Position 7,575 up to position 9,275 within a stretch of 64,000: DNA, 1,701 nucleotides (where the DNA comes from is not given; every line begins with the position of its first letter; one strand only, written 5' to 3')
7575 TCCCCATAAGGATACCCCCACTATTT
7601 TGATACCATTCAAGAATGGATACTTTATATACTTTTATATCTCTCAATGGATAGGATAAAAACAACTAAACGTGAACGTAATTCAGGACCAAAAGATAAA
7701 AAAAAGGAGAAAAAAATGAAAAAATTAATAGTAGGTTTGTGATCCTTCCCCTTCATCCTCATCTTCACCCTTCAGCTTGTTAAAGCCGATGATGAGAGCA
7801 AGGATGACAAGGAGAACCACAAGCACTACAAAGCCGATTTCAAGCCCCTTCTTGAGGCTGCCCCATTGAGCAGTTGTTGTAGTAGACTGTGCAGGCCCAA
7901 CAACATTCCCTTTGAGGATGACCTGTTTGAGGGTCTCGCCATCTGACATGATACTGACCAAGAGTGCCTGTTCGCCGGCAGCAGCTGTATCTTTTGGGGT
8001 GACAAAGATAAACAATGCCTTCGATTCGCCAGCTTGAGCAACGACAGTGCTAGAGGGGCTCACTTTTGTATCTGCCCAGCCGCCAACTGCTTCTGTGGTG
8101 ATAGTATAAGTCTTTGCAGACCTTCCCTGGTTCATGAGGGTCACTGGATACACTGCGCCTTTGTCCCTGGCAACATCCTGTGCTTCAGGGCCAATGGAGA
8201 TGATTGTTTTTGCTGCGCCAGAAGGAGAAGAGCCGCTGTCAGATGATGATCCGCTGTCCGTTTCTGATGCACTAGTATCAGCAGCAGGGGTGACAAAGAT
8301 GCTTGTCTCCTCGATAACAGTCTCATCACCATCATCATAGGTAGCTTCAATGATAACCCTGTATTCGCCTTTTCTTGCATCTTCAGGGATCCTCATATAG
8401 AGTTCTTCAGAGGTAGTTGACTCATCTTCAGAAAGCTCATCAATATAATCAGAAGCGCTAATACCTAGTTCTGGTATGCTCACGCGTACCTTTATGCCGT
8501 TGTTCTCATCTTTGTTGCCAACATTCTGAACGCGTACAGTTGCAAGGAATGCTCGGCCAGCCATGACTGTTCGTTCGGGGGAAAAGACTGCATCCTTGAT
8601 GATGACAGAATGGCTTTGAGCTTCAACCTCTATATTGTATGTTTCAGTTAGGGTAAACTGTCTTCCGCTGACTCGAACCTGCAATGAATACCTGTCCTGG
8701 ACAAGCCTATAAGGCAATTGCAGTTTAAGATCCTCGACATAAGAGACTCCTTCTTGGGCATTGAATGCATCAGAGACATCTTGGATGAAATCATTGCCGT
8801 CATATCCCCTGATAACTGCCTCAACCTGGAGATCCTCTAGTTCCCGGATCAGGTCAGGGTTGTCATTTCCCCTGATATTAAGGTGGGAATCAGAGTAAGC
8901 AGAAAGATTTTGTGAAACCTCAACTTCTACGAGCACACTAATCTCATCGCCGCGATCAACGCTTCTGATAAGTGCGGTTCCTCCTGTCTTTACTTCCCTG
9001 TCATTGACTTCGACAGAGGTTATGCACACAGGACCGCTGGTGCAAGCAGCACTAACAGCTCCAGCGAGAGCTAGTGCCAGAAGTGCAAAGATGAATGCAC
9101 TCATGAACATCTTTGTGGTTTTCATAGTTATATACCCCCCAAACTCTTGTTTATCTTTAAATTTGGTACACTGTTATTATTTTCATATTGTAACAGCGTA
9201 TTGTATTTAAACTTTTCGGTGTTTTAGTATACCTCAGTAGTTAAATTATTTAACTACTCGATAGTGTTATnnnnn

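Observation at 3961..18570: Four-gene minus-strand cluster encoding about 4,800 aa of envelope proteins: collagen-like-tailed protein, 2225-aa Ca-binding/cadherin-like giant, 466-aa secreted protein and 1206-aa KE-linker multi-TM protein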

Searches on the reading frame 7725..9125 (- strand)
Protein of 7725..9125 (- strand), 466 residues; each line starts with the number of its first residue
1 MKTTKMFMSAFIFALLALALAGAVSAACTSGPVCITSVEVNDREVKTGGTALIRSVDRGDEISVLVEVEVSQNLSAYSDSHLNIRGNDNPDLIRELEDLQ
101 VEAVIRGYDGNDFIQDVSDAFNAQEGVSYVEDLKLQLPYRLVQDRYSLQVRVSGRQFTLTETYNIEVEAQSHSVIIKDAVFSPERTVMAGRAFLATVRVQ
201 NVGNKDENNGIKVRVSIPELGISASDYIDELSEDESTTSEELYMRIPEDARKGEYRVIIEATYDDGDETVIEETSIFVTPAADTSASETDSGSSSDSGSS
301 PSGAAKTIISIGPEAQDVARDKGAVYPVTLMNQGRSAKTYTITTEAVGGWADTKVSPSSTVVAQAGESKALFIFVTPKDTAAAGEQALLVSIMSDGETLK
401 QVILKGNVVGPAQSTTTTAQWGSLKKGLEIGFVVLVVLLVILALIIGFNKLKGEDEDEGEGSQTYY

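Call 4: search_protein_families(library=pfam, proteins=[window:7725-9125:-], max_evalue=0.01)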
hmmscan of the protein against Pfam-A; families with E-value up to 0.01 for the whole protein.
window:7725-9125:- (466 aa): 3 families
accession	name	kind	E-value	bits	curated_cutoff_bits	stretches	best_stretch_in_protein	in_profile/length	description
PF11614.14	FixG_C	-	1.2e-06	29.1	25.6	0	325-392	34-101/119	IG-like fold at C-terminal of FixG, putative oxidoreductase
PF10633.15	NPCBM_assoc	-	2.9e-06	27.8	24.4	0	340-388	24-71/78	NPCBM-associated, NEW3 domain of alpha-galactosidase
PF15418.12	DUF4625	-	0.0053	17.5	27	0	230-271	83-124/131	Domain of unknown function (DUF4625)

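Call 13: search_protein_families(library=ncbifam, proteins=[window:7725-9125:-], max_evalue=0.01)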
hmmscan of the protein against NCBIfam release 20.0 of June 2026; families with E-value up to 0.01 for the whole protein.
window:7725-9125:- (466 aa): 1 family
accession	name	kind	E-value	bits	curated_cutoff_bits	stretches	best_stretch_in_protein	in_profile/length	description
NF033506.0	PACE-CTERM-PROT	exception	8.4e-22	77.6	110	1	96-446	264-620/627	putative S-layer protein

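Call 16: find_homologous_proteins(query=window:7725-9125:-, max_evalue=0.001)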
Query window:7725-9125:- (466 aa): 370 proteins with E <= 0.001 among 8000 candidates; the best 120 are listed.
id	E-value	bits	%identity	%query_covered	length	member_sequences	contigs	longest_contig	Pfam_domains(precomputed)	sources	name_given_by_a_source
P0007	1.4e-292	988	100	100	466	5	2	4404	PF11614.15,PF10633.16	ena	-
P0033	8.9e-126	438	51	96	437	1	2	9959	PF11614.15,PF10633.16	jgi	-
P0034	5.6e-104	366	46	98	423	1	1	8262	PF11614.15,PF10633.16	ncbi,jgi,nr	ncbi:putative S-layer protein [Candidatus Woesearchaeota archaeon]|nr:putative S-layer protein [Cand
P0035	2.6e-101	358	46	97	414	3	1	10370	PF11614.15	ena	-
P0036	4.1e-101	357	46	100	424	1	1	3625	PF11614.15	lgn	-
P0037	4.2e-101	357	44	99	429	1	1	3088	PF11614.15,PF10633.16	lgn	-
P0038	2.5e-100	354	45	98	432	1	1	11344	PF11614.15,PF10633.16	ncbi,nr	ncbi:putative S-layer protein [Candidatus Woesearchaeota archaeon]|nr:putative S-layer protein [Cand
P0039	1.5e-99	352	46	100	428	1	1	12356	PF11614.15,PF10633.16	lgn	-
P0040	1.3e-98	349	42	100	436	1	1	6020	PF11614.15,PF15418.13,PF07705.18,PF10633.16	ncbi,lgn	-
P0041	1.8e-98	348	43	98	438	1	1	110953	PF15418.13,PF10633.16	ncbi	ncbi:MAG: hypothetical protein ABIC95_07485 [archaeon]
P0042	1.2e-97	345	43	93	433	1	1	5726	PF11614.15,PF15418.13,PF10633.16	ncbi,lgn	-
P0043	2.4e-97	344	45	98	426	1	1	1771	PF11614.15,PF10633.16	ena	-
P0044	3.6e-97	344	43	98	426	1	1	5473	PF11614.15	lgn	-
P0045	4.3e-97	344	46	86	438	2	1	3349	PF11614.15,PF10633.16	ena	-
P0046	1.1e-96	342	46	100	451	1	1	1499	PF17766.8,PF10633.16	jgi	jgi:hypothetical protein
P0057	1.8e-95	338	45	100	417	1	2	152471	PF11614.15,PF15418.13,PF07705.18,PF23619.2,PF10633.16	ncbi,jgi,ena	-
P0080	1.3e-90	322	42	90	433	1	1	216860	PF11614.15,PF10633.16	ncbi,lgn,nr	ncbi:hypothetical protein JXB02_00990 [Candidatus Woesearchaeota archaeon]|nr:hypothetical protein [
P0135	4.2e-85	304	42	100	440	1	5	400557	PF11614.15,PF10633.16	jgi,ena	jgi:hypothetical protein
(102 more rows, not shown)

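Call 17: find_encoding_contigs(protein=P0080, flank=10000, max_places=1)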
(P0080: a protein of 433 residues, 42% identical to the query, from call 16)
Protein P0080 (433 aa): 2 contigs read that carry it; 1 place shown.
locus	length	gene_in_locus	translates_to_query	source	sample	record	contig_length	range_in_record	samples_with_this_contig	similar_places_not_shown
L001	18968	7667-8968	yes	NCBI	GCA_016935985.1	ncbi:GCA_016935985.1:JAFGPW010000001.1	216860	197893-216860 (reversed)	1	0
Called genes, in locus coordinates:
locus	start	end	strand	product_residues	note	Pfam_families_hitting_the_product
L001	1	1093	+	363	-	?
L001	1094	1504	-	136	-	-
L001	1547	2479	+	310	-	PF00892:EamA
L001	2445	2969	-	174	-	PF01455:HupF_HypC (weak)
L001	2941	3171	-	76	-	PF01455:HupF_HypC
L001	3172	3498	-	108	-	PF01155:HypA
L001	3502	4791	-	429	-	PF00374:NiFeSe_Hases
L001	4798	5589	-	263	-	PF01058:Oxidored_q6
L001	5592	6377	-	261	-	PF00175:NAD_binding_1, PF10418:DHODB_Fe-S_bind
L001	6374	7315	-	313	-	PF13183:Fer4_8 (faint), PF12838:Fer4_7 (faint), PF17179:Fer4_22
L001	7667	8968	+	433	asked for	PF10633:NPCBM_assoc (faint), PF11614:FixG_C (faint)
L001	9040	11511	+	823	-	PF10633:NPCBM_assoc (faint)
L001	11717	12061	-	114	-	PF02643:DUF192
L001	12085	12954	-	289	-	PF01875:Memo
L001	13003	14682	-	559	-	-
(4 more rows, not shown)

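Call 18: find_encoding_contigs(protein=P0135, flank=10000, max_places=1)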
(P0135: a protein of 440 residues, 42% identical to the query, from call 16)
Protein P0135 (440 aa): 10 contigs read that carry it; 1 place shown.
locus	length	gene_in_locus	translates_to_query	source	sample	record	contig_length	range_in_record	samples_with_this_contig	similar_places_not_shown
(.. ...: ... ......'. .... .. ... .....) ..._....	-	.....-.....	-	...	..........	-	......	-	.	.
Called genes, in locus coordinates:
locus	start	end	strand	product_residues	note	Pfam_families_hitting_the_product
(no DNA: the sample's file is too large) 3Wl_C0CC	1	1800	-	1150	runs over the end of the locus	PF02516:STT3, PF21436:STT3-PglB_core (weak)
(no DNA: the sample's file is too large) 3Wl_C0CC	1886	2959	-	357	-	PF01266:DAO (faint), PF01494:FAD_binding_3, PF03486:HI0933_like (weak), PF05834:Lycopene_cycl (faint), PF07992:Pyr_redox_2 (faint), PF13450:NAD_binding_8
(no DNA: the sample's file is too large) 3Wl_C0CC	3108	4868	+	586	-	PF08614:ATG16 (weak)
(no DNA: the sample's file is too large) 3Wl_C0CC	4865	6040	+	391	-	-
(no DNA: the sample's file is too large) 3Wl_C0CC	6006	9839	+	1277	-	-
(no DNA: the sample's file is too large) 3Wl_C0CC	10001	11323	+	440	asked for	PF11614:FixG_C (faint), PF10633:NPCBM_assoc (faint)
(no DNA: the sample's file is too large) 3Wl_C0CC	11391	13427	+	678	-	PF07204:Orthoreo_P10 (faint), PF07690:MFS_1 (faint)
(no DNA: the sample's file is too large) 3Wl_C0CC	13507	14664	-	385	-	PF01490:Aa_trans, PF03222:Trp_Tyr_perm, PF03845:Spore_permease (weak), PF13520:AA_permease_2 (weak)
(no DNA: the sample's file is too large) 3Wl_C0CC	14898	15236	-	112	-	PF02643:DUF192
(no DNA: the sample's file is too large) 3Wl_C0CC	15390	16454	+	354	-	PF01609:DDE_Tnp_1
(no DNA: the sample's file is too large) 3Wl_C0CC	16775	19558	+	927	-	-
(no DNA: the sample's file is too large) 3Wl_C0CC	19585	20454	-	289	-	PF01875:Memo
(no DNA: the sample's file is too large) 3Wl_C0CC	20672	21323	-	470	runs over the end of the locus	PF05221:AdoHcyase, PF00670:AdoHcyase_NAD, PF02826:2-Hacid_dh_C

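Call 19: find_encoding_contigs(protein=P0057, flank=10000, max_places=1)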
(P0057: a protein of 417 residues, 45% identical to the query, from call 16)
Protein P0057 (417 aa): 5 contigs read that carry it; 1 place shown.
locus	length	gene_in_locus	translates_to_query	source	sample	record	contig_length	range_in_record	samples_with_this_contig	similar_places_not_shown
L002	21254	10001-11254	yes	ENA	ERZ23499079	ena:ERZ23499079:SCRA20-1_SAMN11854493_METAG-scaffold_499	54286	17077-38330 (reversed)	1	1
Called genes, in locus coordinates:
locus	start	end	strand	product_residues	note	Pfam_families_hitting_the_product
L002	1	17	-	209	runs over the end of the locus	PF13549:ATP-grasp_5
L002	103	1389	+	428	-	PF00209:SNF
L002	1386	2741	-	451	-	PF02629:CoA_binding, PF13380:CoA_binding_2, PF13607:Succ_CoA_lig, PF19045:Ligase_CoA_2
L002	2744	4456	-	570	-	PF00501:AMP-binding, PF13193:AMP-binding_C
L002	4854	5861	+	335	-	-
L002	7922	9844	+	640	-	PF18911:PKD_4, PF00801:PKD, PF22352:K319L-like_PKD (faint)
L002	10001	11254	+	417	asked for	PF07705:CARDB (faint), PF11614:FixG_C (faint), PF15418:DUF4625 (faint), PF23619:Ig_VWA7 (faint), PF10633:NPCBM_assoc (faint)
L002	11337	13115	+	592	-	-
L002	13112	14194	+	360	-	PF01494:FAD_binding_3 (faint), PF13450:NAD_binding_8 (weak)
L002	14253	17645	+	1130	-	PF02516:STT3, PF13145:Rotamase_2, PF13616:Rotamase_3, PF00639:Rotamase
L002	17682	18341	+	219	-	PF00535:Glycos_transf_2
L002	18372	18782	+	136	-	PF10066:DUF2304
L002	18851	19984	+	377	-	PF13439:Glyco_transf_4, PF13579:Glyco_trans_4_4, PF00534:Glycos_transf_1, PF13692:Glyco_trans_1_4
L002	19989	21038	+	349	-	PF01370:Epimerase, PF04321:RmlD_sub_bind (weak), PF16363:GDP_Man_Dehyd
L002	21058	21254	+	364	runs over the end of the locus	PF01041:DegT_DnrJ_EryC1, PF00155:Aminotran_1_2, PF01053:Cys_Met_Meta_PP (weak), PF01212:Beta_elim_lyase (faint)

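Call 31: find_related_loci(query=A1, collection=genome_contigs, flank=10000)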
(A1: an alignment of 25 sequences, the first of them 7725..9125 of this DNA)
Query A1 (466 aa) in genome_contigs; peptide patterns used: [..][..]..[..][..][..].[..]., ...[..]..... (x = any residue, [..] = any of these).
312 stretches matched a pattern; 176 encode a relative of the query (tblastn E <= 1e-3); the best 80 are kept; 80 distinct loci.
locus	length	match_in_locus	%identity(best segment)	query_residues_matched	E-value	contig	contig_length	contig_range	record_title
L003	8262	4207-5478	46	5-466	1e-99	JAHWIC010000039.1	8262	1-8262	MAG: Candidatus Woesearchaeota archaeon isolate Yap2000.bin4.8 contig-145_14585, whole genome shotgun sequence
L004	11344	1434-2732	44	2-466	1e-99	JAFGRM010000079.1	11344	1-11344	MAG: Candidatus Woesearchaeota archaeon isolate Zod_Metabat.828 k87_10829034, whole genome shotgun sequence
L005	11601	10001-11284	44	4-466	2e-98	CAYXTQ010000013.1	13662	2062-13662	MAG TPA_asm: uncultured Methanosarcinales archaeon isolate binchicken_co266_33 genome assembly, contig: NODE_7754_length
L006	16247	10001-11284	41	1-464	2e-96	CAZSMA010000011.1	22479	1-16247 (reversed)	MAG TPA_asm: uncultured Methanosarcinales archaeon isolate SRP256446_co1_47 genome assembly, contig: NODE_646_length_224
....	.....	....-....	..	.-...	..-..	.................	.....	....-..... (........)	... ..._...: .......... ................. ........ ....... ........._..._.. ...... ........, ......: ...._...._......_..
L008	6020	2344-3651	42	1-466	2e-95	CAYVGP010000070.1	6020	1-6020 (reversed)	MAG TPA_asm: uncultured Methanosarcinales archaeon isolate SRP216583_co2_29 genome assembly, contig: NODE_11601_length_6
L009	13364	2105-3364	44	12-466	8e-95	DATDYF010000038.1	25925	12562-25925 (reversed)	MAG TPA_asm: Candidatus Nanoarchaeia archaeon isolate SMAG_U8158 k141_71544, whole genome shotgun sequence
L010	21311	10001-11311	41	1-466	4e-94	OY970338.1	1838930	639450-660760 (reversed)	MAG: uncultured Candidatus Woesearchaeota archaeon isolate MFD02416.bin.c.18 genome assembly, chromosome: 1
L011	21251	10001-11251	45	1-466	5e-94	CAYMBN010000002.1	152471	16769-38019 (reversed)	MAG TPA_asm: uncultured Methanosarcinales archaeon isolate SRP077602_co2_87 genome assembly, contig: NODE_89_length_1524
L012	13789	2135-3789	44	2-453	4e-94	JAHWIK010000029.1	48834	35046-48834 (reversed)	MAG: Candidatus Woesearchaeota archaeon isolate YT1_182 k127_55041570, whole genome shotgun sequence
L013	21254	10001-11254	41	1-453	2e-93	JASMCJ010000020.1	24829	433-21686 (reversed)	MAG: Candidatus Woesearchaeota archaeon isolate ETNP3_MAG_14 c_000000450334, whole genome shotgun sequence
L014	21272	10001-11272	42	1-457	3e-92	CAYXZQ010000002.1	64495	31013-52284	MAG TPA_asm: uncultured Methanosarcinales archaeon isolate SRP214966_co3_191 genome assembly, contig: NODE_250_length_64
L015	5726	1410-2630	43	35-466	1e-91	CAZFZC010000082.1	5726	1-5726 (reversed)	MAG TPA_asm: uncultured Methanosarcinales archaeon isolate SRP141376_co3_451 genome assembly, contig: NODE_36291_length_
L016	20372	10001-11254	41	5-454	2e-90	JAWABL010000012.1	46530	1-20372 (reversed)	MAG: Candidatus Woesearchaeota archaeon isolate JZ-4_201808_bins_108 JZ-4_201808_bins_108_scaffold_12, whole genome shot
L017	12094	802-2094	42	2-466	4e-90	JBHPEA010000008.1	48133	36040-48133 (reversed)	Nanoarchaeota archaeon isolate SAG AM-311-D13 NODE_8_length_48133_cov_29.261596, whole genome shotgun sequence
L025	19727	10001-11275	43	2-466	9e-96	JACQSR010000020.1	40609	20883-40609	MAG: Candidatus Woesearchaeota archaeon isolate NC_groundwater_1390_Ag_S-0.2um_45_88 S_p2_S4_coassembly_k141_1530196, wh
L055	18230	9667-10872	41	32-466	7e-77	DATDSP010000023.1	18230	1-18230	MAG TPA_asm: Candidatus Nanoarchaeia archaeon isolate SMAG_U8006 k141_711158, whole genome shotgun sequence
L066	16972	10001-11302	39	1-460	5e-74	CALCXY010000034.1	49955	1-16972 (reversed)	MAG TPA_asm: Candidatus Woesearchaeota archaeon isolate ERR599062_bin.4_CONCOCT_v1.1_MAG genome assembly, contig: ERZ841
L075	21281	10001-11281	39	7-466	3e-72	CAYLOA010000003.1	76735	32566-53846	MAG TPA_asm: uncultured Methanosarcinales archaeon isolate binchicken_co48_37 genome assembly, contig: NODE_340_length_7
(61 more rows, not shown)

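Call 41: search_solved_structures(query=A1, max_evalue=0.1)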
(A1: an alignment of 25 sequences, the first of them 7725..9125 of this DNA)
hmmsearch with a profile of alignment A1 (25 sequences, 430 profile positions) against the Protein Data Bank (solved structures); distinct sequences matched with E-value up to 0.1: 3.
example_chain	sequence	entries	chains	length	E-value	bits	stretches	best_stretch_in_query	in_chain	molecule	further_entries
8jyt_A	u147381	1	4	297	0.02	17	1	263-359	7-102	ancestra imine reductase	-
6jit_A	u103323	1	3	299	0.045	15.8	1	266-362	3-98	6-phosphogluconate dehydrogenase NAD-binding protein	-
6jiz_A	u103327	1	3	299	0.046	15.8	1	266-362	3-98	6-phosphogluconate dehydrogenase NAD-binding protein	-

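Call 47: predict_structure(alignment_id=A1)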
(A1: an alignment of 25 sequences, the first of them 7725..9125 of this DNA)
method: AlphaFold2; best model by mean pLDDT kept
length: 466 residues; sequences in the alignment: 25
mean_pLDDT: 81.5   pTM: 0.47
mean pLDDT of the five models: 81.5, 80.3, 79.2, 78.3, 78.1
residues with pLDDT >= 90: 215; 70-90: 152; 50-70: 55; < 50: 44
segments of 3 or more residues with pLDDT < 50: 285-302, 413-421, 453-466
pLDDT, mean of each block of 10 residues (from residue 1): 71 80 58 88 74 69 92 74 55 77 86 89 90 90 86 90 85 90 89 94 88 95 93 81 94 94 91 93 55 37 72 87 91 91 94 94 93 94 93 92 91 46 66 93 85 45 40
secondary structure, 60 per line:
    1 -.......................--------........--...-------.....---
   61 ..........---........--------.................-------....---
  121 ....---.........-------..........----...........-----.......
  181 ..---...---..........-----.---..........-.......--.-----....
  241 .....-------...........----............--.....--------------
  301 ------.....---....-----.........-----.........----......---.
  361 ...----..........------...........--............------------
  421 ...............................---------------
elements in order: H2-24 E33-40 E43-45 E53-57 E61-70 H74-81 H90-94 E95-106 E114-117 E121-124 E128-136 E144-153 E158-168 E174-182 E186-188 E192-201 E211-217 E222-228 E237-245 E253-263 E268-279 H282-286 E307-311 E315-318 E324-332 E338-346 E351-356 E360-363 E368-377 E384-394 E397-408 H421-451

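Call 50: fold_search(model_id=the predicted structure, library=pdb)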
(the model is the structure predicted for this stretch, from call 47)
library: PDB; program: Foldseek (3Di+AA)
matches with E <= 10: 1901; with E <= 0.001: 418
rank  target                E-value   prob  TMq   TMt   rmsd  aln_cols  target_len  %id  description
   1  9ijj_E                1.4e-12  1.00  0.24  0.23  24.6       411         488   11  In situ structure of the central apparatus in mouse sperm axoneme. (released 2025-06-04)
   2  9ijj_C                1.8e-12  1.00  0.24  0.14  24.8       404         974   11  In situ structure of the central apparatus in mouse sperm axoneme. (released 2025-06-04)
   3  7som_D                1.8e-12  1.00  0.20  0.07  26.3       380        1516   11  Ciliary C2 central pair apparatus isolated from Chlamydomonas reinhardtii (released 2022-04-13)
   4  7sqc_2A               4.8e-12  1.00  0.18  0.13  32.6       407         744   12  Ciliary C1 central pair apparatus isolated from Chlamydomonas reinhardtii (released 2022-04-13)
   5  7sqc_2B               6.4e-12  1.00  0.18  0.13  31.6       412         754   11  Ciliary C1 central pair apparatus isolated from Chlamydomonas reinhardtii (released 2022-04-13)
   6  9ijj_h                1.7e-11  1.00  0.20  0.08  26.5       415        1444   10  In situ structure of the central apparatus in mouse sperm axoneme. (released 2025-06-04)
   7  7sqc_O0               2.0e-11  1.00  0.19  0.09  28.8       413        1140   12  Ciliary C1 central pair apparatus isolated from Chlamydomonas reinhardtii (released 2022-04-13)
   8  7sqc_F0               3.1e-11  1.00  0.19  0.26  28.0       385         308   10  Ciliary C1 central pair apparatus isolated from Chlamydomonas reinhardtii (released 2022-04-13)
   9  9ijj_O                6.7e-11  1.00  0.18  0.08  32.7       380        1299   10  In situ structure of the central apparatus in mouse sperm axoneme. (released 2025-06-04)
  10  7sqc_T3               6.7e-11  1.00  0.19  0.25  25.9       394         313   10  Ciliary C1 central pair apparatus isolated from Chlamydomonas reinhardtii (released 2022-04-13)
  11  7sqc_T1               7.0e-11  1.00  0.19  0.16  25.5       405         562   10  Ciliary C1 central pair apparatus isolated from Chlamydomonas reinhardtii (released 2022-04-13)
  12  3f85                  1.4e-10  1.00  0.19  0.19  32.2       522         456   11  Structure of fusion complex of homo trimeric major pilin subunits CfaB of CFA/I fimbirae from ETEC E. coli (released 2009-08-11)
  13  7sqc_T2               2.6e-10  1.00  0.17  0.15  37.5       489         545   11  Ciliary C1 central pair apparatus isolated from Chlamydomonas reinhardtii (released 2022-04-13)
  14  9ijj_4K               3.4e-10  1.00  0.19  0.22  26.9       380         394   13  In situ structure of the central apparatus in mouse sperm axoneme. (released 2025-06-04)
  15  3ije_A                3.6e-10  1.00  0.17  0.09  26.9       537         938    9  Crystal structure of the complete integrin alhaVbeta3 ectodomain plus an Alpha/beta transmembrane fragment (released 2009-09-29)
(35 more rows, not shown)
